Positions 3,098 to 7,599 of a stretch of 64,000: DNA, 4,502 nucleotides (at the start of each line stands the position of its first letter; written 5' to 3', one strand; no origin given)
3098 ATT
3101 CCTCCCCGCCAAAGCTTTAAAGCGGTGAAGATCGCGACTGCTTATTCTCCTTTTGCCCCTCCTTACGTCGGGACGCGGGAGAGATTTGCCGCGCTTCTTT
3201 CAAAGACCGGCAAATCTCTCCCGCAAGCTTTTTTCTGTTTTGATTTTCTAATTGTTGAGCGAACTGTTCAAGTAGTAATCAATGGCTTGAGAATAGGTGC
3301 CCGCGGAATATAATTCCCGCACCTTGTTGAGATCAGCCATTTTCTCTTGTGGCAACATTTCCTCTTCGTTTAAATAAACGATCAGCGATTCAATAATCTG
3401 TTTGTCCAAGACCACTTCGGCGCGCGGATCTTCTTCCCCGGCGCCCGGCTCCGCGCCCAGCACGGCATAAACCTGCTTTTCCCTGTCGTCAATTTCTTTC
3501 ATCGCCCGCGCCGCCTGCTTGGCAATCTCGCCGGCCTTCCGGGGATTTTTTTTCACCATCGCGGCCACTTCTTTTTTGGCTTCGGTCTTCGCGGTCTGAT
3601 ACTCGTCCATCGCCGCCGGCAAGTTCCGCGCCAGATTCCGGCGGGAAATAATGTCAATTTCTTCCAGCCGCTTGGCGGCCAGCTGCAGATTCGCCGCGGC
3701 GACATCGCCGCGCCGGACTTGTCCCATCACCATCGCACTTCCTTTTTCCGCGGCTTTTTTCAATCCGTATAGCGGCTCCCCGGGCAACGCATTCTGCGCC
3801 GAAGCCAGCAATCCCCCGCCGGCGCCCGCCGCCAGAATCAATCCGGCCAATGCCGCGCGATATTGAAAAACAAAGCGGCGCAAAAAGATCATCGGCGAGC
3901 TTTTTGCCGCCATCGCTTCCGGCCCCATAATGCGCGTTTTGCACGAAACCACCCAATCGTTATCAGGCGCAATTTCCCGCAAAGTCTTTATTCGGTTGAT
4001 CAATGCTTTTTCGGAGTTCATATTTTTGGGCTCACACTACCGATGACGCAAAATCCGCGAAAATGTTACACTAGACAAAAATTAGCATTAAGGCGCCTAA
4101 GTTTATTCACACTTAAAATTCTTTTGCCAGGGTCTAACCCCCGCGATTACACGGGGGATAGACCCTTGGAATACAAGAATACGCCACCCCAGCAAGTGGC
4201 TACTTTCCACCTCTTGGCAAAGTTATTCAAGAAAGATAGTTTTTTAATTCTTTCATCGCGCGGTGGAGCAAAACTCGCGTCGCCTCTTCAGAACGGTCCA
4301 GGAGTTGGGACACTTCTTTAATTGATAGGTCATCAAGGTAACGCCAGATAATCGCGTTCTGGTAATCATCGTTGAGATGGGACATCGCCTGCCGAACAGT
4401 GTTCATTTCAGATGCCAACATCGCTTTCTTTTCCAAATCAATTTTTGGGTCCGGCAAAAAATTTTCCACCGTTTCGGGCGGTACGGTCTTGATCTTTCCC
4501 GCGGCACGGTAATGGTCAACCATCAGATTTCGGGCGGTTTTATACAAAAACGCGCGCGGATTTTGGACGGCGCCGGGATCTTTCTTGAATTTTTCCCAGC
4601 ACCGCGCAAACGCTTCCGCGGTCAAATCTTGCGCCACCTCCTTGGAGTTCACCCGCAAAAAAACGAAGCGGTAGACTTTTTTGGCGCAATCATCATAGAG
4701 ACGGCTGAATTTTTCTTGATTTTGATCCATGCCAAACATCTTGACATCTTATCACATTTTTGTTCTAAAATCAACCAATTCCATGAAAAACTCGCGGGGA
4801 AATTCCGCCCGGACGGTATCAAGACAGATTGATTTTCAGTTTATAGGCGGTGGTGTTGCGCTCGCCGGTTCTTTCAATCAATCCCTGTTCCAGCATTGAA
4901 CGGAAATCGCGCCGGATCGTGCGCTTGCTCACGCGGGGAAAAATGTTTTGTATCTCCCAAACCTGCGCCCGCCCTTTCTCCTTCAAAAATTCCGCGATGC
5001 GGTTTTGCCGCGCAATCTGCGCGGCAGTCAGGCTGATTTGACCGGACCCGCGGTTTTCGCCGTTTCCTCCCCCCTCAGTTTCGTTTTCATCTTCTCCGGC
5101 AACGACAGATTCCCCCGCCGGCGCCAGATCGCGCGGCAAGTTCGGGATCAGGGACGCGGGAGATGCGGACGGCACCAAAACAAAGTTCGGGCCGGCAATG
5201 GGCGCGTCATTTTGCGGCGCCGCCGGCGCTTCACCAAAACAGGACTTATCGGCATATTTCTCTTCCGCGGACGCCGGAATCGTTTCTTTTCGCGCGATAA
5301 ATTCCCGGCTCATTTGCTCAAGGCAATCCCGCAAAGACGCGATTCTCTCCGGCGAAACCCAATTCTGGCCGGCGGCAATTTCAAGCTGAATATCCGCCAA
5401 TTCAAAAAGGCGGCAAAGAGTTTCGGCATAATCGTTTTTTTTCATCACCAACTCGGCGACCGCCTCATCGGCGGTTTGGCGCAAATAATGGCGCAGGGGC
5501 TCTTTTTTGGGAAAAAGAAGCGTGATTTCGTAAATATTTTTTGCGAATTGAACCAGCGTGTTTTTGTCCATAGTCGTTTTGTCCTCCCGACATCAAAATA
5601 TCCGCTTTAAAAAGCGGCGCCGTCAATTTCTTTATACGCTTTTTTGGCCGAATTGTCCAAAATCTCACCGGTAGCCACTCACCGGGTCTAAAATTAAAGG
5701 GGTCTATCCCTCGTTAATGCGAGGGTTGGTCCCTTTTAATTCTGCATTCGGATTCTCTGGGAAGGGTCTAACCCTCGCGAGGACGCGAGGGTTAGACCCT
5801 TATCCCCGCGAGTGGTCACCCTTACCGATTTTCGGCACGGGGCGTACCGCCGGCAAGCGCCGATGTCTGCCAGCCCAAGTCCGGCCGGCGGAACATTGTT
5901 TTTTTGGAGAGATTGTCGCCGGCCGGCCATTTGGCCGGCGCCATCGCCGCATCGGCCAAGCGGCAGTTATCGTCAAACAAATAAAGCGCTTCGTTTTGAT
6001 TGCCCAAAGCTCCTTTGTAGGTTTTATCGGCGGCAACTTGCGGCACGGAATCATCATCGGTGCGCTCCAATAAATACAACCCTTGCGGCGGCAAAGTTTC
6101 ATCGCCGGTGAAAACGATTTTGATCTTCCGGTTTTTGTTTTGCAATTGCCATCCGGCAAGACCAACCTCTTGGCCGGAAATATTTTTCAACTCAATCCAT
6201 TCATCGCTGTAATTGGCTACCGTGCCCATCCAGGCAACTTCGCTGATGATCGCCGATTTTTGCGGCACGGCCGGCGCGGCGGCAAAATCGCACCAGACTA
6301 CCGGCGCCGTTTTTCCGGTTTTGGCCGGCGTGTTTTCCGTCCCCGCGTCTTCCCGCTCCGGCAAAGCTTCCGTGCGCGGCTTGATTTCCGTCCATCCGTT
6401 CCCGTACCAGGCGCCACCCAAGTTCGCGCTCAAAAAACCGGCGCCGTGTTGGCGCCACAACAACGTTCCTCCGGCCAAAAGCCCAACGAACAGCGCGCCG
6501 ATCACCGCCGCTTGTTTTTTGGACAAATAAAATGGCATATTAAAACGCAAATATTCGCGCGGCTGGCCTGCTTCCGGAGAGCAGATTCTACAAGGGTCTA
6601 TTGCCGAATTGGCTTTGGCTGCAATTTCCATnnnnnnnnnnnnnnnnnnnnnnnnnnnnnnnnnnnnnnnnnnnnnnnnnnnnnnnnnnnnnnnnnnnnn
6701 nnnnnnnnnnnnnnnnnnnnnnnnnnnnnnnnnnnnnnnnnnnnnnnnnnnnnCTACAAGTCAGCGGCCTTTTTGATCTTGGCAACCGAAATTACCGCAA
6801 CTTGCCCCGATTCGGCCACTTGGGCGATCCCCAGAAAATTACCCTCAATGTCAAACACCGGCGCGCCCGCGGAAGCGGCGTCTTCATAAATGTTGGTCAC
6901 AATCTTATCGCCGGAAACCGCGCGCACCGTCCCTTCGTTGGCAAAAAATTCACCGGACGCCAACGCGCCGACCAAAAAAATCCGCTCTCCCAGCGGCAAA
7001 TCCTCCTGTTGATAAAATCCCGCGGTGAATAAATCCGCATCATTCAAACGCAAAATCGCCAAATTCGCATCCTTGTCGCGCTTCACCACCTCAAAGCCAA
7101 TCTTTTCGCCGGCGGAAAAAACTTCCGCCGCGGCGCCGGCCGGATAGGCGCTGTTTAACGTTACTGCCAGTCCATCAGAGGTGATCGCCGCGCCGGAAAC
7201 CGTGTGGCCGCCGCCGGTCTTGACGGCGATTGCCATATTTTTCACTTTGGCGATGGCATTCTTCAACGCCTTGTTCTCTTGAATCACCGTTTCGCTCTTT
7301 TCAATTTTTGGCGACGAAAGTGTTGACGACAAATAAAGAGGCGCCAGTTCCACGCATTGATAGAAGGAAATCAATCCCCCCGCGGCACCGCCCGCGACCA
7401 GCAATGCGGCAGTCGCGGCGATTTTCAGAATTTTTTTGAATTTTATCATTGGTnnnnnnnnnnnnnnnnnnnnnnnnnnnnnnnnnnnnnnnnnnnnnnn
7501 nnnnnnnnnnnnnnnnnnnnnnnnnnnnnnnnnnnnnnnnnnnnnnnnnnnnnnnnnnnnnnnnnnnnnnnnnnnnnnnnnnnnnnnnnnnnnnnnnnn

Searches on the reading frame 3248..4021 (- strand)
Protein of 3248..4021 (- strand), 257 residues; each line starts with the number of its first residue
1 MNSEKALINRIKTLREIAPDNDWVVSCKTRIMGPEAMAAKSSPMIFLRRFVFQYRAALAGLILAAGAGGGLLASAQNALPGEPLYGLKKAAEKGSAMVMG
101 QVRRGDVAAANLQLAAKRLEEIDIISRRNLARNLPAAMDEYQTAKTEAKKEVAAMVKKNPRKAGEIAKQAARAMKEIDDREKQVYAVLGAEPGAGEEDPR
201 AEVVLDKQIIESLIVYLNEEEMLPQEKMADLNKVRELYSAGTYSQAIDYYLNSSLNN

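Call 52: search_protein_families(library=pfam, proteins=[window:3248-4021:-], max_evalue=0.00001)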
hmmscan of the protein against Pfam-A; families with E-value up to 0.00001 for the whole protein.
window:3248-4021:- (257 aa): 1 family
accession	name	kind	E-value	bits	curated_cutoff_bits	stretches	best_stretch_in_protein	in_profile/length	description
PF18915.5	DUF5667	-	1.5e-06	29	27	1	78-184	2-96/99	Domain of unknown function (DUF5667)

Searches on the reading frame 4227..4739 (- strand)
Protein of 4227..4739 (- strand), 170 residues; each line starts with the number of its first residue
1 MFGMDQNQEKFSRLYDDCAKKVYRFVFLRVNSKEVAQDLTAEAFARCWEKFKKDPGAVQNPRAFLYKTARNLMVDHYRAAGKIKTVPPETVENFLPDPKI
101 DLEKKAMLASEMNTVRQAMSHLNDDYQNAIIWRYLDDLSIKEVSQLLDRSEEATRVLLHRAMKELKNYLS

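Call 52: search_protein_families(library=pfam, proteins=[window:4227-4739:-], max_evalue=0.00001)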
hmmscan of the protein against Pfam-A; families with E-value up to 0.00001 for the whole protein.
window:4227-4739:- (170 aa): 3 families
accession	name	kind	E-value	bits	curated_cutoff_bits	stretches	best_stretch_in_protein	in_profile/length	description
PF08281.18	Sigma70_r4_2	-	1.7e-12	47.2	25.7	1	115-165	4-54/54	Sigma-70, region 4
PF04542.20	Sigma70_r2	-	2.4e-12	46.9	24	1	14-81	1-69/71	Sigma-70 region 2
PF04545.22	Sigma70_r4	-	1.4e-09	37.7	24.1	1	118-166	1-49/50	Sigma-70, region 4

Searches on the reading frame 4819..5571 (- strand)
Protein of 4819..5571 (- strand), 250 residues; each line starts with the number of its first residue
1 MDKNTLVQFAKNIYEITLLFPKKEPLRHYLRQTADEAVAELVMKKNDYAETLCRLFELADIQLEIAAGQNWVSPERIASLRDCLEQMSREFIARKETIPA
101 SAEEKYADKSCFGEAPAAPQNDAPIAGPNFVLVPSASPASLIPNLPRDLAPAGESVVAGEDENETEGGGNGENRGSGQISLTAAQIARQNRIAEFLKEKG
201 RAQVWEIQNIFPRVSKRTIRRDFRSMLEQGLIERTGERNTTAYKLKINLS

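Call 52: search_protein_families(library=pfam, proteins=[window:4819-5571:-], max_evalue=0.00001)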
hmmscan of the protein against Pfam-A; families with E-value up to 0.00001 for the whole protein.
window:4819-5571:- (250 aa): 1 family
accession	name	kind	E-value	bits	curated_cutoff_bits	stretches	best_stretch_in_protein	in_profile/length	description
PF08220.18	HTH_DeoR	-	2.9e-08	33.8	21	1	188-235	1-47/57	DeoR-like helix-turn-helix domain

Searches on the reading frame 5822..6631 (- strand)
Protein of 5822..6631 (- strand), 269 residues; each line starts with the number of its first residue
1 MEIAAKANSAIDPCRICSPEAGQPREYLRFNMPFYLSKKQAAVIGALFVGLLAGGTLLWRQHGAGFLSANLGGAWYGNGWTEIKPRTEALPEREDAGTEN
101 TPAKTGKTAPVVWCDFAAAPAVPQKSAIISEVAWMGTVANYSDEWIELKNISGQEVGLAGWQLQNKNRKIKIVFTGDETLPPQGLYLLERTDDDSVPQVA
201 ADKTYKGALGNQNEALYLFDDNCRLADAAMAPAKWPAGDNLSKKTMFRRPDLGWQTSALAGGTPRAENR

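Call 52: search_protein_families(library=pfam, proteins=[window:5822-6631:-], max_evalue=0.00001)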
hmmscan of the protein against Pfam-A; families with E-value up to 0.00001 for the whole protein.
window:5822-6631:- (269 aa): 1 family
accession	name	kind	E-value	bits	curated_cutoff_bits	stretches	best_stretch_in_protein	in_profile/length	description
PF00932.25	LTD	-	4.1e-11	43.6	34.3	1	125-227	6-103/109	Lamin Tail Domain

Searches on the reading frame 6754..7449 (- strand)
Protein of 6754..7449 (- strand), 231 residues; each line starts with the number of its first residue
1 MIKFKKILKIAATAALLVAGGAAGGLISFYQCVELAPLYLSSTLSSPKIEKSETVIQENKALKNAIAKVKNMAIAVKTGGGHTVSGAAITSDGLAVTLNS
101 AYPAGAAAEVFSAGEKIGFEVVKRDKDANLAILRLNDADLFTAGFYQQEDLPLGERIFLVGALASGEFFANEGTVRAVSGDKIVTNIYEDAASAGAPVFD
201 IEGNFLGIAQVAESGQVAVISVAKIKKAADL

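Call 52: search_protein_families(library=pfam, proteins=[window:6754-7449:-], max_evalue=0.00001)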
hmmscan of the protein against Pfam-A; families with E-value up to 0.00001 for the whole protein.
window:6754-7449:- (231 aa): 1 family
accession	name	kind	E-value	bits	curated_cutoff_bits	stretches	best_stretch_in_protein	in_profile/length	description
PF13365.12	Trypsin_2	-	1.3e-10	42.6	27.6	1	85-208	2-144/144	Trypsin-like peptidase domain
